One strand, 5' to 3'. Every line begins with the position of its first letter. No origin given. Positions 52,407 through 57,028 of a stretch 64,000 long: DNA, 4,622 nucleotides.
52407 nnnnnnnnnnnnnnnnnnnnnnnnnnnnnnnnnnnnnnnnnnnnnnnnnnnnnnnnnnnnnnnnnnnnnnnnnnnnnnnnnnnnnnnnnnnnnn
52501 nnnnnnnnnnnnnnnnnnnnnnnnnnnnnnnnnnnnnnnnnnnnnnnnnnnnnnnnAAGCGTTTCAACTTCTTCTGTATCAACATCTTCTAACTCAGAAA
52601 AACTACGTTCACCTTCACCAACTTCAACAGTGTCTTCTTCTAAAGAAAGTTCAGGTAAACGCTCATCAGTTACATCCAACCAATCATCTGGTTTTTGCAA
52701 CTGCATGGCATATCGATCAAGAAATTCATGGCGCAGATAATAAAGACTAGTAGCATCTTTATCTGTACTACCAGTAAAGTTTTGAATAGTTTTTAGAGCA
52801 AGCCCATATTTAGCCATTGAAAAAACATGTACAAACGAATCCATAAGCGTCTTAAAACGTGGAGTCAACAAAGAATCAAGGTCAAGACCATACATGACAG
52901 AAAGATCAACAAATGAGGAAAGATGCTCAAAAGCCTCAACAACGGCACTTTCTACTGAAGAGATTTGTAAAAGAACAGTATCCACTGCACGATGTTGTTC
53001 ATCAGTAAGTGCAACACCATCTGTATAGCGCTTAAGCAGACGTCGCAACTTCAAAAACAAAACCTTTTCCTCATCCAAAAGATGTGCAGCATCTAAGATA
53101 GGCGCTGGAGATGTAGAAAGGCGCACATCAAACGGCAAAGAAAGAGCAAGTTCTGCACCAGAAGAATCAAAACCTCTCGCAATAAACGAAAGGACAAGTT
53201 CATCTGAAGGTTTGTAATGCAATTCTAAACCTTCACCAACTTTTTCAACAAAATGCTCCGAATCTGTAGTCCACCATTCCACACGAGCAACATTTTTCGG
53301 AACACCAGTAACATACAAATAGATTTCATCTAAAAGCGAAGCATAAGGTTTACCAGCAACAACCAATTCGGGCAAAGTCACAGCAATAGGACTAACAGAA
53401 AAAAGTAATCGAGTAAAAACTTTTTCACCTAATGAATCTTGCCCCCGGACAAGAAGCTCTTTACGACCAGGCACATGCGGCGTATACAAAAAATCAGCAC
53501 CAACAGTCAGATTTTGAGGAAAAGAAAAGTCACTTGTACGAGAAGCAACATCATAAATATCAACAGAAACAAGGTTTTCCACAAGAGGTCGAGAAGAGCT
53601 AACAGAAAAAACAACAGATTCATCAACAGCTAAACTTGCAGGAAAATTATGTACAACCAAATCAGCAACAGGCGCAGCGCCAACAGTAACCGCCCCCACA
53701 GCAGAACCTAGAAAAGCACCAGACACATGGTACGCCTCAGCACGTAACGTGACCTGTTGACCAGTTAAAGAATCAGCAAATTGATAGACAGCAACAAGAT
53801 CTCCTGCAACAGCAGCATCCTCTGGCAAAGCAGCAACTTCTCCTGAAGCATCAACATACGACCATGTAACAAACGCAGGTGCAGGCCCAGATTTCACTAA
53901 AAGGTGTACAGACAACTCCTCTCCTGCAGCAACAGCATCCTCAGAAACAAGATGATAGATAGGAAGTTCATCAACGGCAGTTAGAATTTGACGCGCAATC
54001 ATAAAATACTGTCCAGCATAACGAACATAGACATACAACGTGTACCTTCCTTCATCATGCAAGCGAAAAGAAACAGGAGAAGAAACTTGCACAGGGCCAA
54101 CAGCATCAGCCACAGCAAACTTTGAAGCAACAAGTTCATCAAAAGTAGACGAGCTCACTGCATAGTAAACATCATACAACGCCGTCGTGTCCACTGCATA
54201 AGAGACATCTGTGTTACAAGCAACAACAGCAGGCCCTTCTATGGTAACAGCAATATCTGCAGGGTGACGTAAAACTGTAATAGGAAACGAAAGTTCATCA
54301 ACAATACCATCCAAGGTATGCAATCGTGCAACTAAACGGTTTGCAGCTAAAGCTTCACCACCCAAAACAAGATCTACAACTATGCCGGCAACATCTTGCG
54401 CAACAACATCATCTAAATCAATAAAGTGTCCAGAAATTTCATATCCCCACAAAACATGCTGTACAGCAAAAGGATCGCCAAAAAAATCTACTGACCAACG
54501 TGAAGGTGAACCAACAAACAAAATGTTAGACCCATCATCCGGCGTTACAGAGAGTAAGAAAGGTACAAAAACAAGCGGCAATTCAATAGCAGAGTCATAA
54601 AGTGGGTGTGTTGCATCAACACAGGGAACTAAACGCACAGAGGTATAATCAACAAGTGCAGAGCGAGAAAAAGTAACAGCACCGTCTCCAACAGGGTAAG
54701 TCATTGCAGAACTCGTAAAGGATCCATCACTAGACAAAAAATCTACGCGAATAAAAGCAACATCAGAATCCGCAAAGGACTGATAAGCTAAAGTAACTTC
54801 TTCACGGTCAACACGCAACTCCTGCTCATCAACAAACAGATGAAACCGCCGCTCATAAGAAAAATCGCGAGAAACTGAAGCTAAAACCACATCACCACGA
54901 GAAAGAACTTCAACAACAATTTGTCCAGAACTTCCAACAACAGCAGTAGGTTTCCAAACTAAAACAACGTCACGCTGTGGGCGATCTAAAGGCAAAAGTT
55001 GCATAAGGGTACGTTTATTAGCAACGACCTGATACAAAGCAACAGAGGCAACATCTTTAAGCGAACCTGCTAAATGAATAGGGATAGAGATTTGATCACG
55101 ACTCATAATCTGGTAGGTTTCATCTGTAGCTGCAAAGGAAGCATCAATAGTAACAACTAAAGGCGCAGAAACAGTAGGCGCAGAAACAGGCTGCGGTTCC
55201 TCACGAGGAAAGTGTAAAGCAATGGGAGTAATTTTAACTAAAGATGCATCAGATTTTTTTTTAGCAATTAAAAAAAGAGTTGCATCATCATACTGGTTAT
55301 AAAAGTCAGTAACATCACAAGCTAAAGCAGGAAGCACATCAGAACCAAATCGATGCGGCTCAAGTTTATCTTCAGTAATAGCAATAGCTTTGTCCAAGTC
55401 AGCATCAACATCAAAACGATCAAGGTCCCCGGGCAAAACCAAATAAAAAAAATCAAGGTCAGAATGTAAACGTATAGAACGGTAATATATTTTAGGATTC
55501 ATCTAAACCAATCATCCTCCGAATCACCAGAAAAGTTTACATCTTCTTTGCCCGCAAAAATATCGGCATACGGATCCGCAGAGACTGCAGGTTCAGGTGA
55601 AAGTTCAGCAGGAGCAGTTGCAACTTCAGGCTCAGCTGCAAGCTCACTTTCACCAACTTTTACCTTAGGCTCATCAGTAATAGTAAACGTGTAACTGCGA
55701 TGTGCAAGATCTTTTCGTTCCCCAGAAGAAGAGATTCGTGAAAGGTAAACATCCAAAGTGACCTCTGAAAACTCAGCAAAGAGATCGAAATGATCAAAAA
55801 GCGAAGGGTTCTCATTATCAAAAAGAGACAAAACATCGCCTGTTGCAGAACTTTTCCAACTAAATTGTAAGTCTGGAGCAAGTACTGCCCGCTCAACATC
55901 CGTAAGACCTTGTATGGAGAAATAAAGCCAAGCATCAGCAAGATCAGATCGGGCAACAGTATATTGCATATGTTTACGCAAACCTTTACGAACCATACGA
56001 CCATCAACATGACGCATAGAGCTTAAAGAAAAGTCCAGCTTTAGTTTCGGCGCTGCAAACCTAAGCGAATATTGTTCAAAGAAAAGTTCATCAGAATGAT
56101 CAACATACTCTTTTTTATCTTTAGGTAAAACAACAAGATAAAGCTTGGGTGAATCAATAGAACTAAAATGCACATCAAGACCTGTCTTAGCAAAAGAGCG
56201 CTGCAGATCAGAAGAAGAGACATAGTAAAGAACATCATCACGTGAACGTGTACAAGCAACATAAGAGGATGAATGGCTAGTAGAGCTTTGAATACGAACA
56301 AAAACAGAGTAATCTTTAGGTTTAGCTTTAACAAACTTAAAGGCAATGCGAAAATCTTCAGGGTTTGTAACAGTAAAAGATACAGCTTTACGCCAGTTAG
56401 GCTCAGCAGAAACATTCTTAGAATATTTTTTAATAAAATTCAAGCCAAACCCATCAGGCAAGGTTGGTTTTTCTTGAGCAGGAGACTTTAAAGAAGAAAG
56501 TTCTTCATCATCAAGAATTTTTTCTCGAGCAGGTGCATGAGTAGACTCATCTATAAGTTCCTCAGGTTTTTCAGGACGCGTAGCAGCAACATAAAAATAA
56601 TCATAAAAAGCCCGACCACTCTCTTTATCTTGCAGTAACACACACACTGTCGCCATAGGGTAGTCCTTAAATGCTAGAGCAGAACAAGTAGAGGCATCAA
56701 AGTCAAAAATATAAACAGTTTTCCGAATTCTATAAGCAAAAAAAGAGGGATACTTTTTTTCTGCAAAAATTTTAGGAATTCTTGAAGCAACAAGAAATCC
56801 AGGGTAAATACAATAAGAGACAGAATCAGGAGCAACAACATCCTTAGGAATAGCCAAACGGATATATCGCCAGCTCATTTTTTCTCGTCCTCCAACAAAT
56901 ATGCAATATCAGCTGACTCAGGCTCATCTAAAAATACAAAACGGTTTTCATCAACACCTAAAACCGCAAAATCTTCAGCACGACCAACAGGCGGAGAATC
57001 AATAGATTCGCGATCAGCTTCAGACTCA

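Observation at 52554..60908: Four-gene, ATGA-coupled operon of giant ORFan proteins: a polytopic membrane protein with W/G repeats plus three soluble acidic-tailed proteins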

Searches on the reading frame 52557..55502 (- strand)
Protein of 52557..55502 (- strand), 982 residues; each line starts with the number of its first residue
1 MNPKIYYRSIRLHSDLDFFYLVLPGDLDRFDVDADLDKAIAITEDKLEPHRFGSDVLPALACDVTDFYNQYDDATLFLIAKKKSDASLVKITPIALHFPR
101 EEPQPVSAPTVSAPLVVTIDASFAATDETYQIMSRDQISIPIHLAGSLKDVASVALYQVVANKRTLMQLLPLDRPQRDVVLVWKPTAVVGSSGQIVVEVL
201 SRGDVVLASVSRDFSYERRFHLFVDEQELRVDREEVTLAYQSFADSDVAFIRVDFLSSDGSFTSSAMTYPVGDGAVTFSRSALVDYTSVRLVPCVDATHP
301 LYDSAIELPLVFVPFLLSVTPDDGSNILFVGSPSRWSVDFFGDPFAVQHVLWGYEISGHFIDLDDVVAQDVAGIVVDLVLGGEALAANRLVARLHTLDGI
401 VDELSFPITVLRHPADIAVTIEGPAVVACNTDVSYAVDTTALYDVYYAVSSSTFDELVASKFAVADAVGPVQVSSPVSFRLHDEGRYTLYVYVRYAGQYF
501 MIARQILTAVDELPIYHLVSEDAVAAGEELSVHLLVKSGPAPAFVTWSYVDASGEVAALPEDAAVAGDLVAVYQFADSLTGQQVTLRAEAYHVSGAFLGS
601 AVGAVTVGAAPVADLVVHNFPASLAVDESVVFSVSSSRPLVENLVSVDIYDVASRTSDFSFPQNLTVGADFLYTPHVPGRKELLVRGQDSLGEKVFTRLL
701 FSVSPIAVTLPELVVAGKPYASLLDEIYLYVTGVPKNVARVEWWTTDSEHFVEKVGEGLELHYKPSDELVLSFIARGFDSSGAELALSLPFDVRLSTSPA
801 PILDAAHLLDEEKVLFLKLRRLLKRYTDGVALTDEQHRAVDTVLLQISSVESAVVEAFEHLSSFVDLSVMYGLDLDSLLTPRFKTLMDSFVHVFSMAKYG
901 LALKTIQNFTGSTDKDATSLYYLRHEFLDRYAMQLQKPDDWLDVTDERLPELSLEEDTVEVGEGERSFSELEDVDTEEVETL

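Call 6: search_protein_families(library=pfam, proteins=[window:52557-55502:-], max_evalue=1)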
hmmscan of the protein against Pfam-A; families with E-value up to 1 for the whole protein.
window:52557-55502:- (982 aa): 0 families

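Call 10: find_homologous_proteins(query=window:52557-55502:-, max_evalue=0.001)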
Query window:52557-55502:- (982 aa): 1 proteins with E <= 0.001 among 8000 candidates.
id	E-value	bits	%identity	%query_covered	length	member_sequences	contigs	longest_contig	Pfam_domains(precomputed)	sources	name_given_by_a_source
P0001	0.0e+0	2148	100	100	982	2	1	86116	-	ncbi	-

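Call 11: search_protein_families(library=ncbifam, proteins=[window:52557-55502:-], max_evalue=1)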
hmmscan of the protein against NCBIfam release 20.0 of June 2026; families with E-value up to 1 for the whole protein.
window:52557-55502:- (982 aa): 0 families

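Call 12: search_protein_families(library=phrogs, proteins=[window:52557-55502:-], max_evalue=1)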
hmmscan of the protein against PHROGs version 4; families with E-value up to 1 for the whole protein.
window:52557-55502:- (982 aa): 0 families

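Call 13: find_encoding_contigs(protein=P0001, flank=10000, max_places=6)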
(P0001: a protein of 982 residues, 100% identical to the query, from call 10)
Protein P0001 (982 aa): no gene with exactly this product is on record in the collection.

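Call 23: search_protein_families(library=pfam, proteins=[L004:15612-18038:-, L004:14186-15517:-, L004:13004-14161:+, L004:12132-12905:-, L004:10935-12077:-, L004:4703-7324:+], max_evalue=0.01)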
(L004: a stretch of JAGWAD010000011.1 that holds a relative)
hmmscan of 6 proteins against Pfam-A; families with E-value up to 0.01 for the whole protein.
L004:15612-18038:- (809 aa): 0 families

L004:14186-15517:- (444 aa): 4 families
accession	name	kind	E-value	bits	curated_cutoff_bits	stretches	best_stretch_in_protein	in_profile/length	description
PF00534.26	Glycos_transf_1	-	3.8e-24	85.6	26.4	1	222-373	11-163/172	Glycosyl transferases group 1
PF13692.12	Glyco_trans_1_4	-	2.1e-23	83.6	27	1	226-367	2-141/142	Glycosyl transferases group 1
PF20706.3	GT4-conflict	-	2.5e-10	40.4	26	1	223-337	195-316/385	Family 4 Glycosyltransferase in conflict systems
PF21343.2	ACAD9-ACADV_C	-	0.0084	16.9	27.8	0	377-413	27-64/120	ACAD9/ACADV, C-terminal domain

L004:13004-14161:+ (386 aa): 0 families

L004:12132-12905:- (258 aa): 1 family
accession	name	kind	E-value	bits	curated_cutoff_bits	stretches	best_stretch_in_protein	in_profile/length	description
PF13181.12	TPR_8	-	0.0027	18.2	25.7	1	225-251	4-30/34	Tetratricopeptide repeat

L004:10935-12077:- (381 aa): 3 families
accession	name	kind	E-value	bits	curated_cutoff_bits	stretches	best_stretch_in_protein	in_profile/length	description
PF00534.26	Glycos_transf_1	-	6.8e-19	68.5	26.4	1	171-286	10-121/172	Glycosyl transferases group 1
PF13692.12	Glyco_trans_1_4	-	4.1e-16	59.9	27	1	176-286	2-105/142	Glycosyl transferases group 1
PF20706.3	GT4-conflict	-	8.9e-05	22.1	26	1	172-287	194-311/385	Family 4 Glycosyltransferase in conflict systems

L004:4703-7324:+ (874 aa): 0 families

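Call 38: search_solved_structures(query=P0001, max_evalue=10)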
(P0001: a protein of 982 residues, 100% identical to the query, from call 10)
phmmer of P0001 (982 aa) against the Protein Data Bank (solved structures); distinct sequences matched with E-value up to 10: 21.
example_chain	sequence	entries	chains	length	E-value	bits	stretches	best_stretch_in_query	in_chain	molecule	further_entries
3zcw_A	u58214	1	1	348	0.55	11.6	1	672-714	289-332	KINESIN-LIKE PROTEIN KIF11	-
4aqv_C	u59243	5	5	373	0.55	11.6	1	672-714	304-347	KINESIN-LIKE PROTEIN KIF11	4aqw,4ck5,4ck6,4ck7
1x88_A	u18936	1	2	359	0.56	11.6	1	672-714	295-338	Kinesin-like protein KIF11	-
5zo7_A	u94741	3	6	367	0.58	11.5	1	672-714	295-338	Kinesin-like protein KIF11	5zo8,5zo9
4a1z_A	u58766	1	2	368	0.58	11.5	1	672-714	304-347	KINESIN-LIKE PROTEIN KIF11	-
1q0b_A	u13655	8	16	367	0.58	11.5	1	672-714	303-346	Kinesin-like protein KIF11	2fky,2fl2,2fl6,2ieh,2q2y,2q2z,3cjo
1ii6_A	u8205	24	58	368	0.58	11.5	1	672-714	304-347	KINESIN-RELATED MOTOR PROTEIN Eg5 | Kinesin-like protein KIF11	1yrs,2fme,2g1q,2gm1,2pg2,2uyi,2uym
4b7b_A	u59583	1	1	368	0.58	11.5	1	672-714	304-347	KINESIN-LIKE PROTEIN KIF11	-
4zhi_A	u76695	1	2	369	0.58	11.5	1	672-714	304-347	Kinesin-like protein KIF11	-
3hqd_A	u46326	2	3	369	0.58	11.5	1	672-714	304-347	Kinesin-like protein KIF11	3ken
4a28_A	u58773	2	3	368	0.58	11.5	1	672-714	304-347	KINESIN-LIKE PROTEIN KIF11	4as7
4zca_A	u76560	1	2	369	0.59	11.5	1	672-714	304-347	Kinesin-like protein KIF11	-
6y1i_A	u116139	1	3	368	0.59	11.5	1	672-714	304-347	Kinesin-like protein KIF11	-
6trl_A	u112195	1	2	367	0.59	11.5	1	672-714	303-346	Kinesin-like protein KIF11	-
4ap0_A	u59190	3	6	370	0.59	11.5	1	672-714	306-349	KINESIN-LIKE PROTEIN KIF11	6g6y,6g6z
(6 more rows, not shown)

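Call 64: search_protein_families(library=padloc, proteins=[P0002, P0003, P0004, P0001], max_evalue=1)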
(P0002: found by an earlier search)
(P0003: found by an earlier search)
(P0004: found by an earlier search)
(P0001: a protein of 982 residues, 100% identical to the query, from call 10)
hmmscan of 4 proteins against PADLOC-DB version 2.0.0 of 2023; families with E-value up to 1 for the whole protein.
P0002 (741 aa): 0 families

P0003 (603 aa): 0 families

P0004 (459 aa): 0 families

P0001 (982 aa): 0 families

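Call 68: find_related_loci(query=P0001, collection=viral_contigs, flank=10000)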
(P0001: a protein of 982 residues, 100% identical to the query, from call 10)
Query P0001 (982 aa) in viral_contigs; peptide patterns used: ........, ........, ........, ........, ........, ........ (x = any residue, [..] = any of these).
4 stretches matched a pattern, but none encodes a relative of the query by tblastn (E <= 1e-3).

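Call 92: search_protein_families(library=ncbifam, proteins=[L004:17439-18038:-], max_evalue=5)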
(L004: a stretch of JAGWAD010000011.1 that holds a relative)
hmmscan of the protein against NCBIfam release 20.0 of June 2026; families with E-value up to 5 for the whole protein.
L004:17439-18038:- (200 aa): 1 family
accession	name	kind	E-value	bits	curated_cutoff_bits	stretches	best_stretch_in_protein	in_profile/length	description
NF046003.1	DxFTY_mem_plasm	subfamily_domain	0.0074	16.7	60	1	102-187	42-126/130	DxFTY motif-containing membrane protein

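Call 94: search_dna_similar(query=P0001, collection=phages, mode=protein, max_evalue=0.01, max_rows=5)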
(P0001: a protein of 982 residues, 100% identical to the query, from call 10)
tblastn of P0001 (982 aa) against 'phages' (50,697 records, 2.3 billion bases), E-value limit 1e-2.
No match.

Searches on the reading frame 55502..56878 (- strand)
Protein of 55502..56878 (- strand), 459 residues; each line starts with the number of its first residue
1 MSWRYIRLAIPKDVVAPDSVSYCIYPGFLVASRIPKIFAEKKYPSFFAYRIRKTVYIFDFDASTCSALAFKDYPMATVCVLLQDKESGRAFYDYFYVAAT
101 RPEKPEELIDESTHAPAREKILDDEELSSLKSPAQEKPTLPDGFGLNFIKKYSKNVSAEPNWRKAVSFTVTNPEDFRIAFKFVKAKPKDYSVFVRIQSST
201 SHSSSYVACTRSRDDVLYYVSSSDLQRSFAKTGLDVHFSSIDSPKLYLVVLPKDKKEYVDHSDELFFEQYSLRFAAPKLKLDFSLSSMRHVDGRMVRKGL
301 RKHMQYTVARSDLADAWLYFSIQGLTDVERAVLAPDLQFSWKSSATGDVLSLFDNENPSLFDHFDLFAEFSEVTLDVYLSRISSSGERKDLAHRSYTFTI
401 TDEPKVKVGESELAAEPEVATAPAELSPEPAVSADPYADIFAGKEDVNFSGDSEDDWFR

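Call 6: search_protein_families(library=pfam, proteins=[window:55502-56878:-], max_evalue=1)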
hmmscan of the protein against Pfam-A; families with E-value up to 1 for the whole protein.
window:55502-56878:- (459 aa): 1 family
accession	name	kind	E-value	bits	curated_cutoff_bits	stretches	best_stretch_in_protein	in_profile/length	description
PF00635.32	Motile_Sperm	-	0.18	12.1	25.9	1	163-192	19-48/109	MSP (Major sperm protein) domain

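Call 11: search_protein_families(library=ncbifam, proteins=[window:55502-56878:-], max_evalue=1)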
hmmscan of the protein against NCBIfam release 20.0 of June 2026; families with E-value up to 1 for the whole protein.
window:55502-56878:- (459 aa): 0 families

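Call 12: search_protein_families(library=phrogs, proteins=[window:55502-56878:-], max_evalue=1)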
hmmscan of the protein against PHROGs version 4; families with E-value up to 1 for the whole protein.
window:55502-56878:- (459 aa): 0 families

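Call 23: search_protein_families(library=pfam, proteins=[L004:15612-18038:-, L004:14186-15517:-, L004:13004-14161:+, L004:12132-12905:-, L004:10935-12077:-, L004:4703-7324:+], max_evalue=0.01)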
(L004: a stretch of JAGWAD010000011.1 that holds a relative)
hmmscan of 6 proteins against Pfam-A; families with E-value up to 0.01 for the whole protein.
L004:15612-18038:- (809 aa): 0 families

L004:14186-15517:- (444 aa): 4 families
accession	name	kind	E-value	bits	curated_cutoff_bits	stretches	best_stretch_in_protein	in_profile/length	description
PF00534.26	Glycos_transf_1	-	3.8e-24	85.6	26.4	1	222-373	11-163/172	Glycosyl transferases group 1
PF13692.12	Glyco_trans_1_4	-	2.1e-23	83.6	27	1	226-367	2-141/142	Glycosyl transferases group 1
PF20706.3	GT4-conflict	-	2.5e-10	40.4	26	1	223-337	195-316/385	Family 4 Glycosyltransferase in conflict systems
PF21343.2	ACAD9-ACADV_C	-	0.0084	16.9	27.8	0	377-413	27-64/120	ACAD9/ACADV, C-terminal domain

L004:13004-14161:+ (386 aa): 0 families

L004:12132-12905:- (258 aa): 1 family
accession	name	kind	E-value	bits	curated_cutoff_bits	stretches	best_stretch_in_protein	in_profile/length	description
PF13181.12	TPR_8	-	0.0027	18.2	25.7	1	225-251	4-30/34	Tetratricopeptide repeat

L004:10935-12077:- (381 aa): 3 families
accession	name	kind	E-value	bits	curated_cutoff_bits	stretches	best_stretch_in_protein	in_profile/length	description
PF00534.26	Glycos_transf_1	-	6.8e-19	68.5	26.4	1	171-286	10-121/172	Glycosyl transferases group 1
PF13692.12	Glyco_trans_1_4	-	4.1e-16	59.9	27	1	176-286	2-105/142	Glycosyl transferases group 1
PF20706.3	GT4-conflict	-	8.9e-05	22.1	26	1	172-287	194-311/385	Family 4 Glycosyltransferase in conflict systems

L004:4703-7324:+ (874 aa): 0 families

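Call 64: search_protein_families(library=padloc, proteins=[P0002, P0003, P0004], max_evalue=1)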
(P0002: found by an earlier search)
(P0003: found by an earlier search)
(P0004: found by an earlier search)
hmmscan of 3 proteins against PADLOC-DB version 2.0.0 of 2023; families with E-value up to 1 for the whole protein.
P0002 (741 aa): 0 families

P0003 (603 aa): 0 families

P0004 (459 aa): 0 families

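Call 92: search_protein_families(library=ncbifam, proteins=[L004:17439-18038:-], max_evalue=5)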
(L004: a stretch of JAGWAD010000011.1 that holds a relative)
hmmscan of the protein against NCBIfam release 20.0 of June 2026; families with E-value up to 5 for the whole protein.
L004:17439-18038:- (200 aa): 1 family
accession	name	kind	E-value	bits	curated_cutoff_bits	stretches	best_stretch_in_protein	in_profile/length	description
NF046003.1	DxFTY_mem_plasm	subfamily_domain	0.0074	16.7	60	1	102-187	42-126/130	DxFTY motif-containing membrane protein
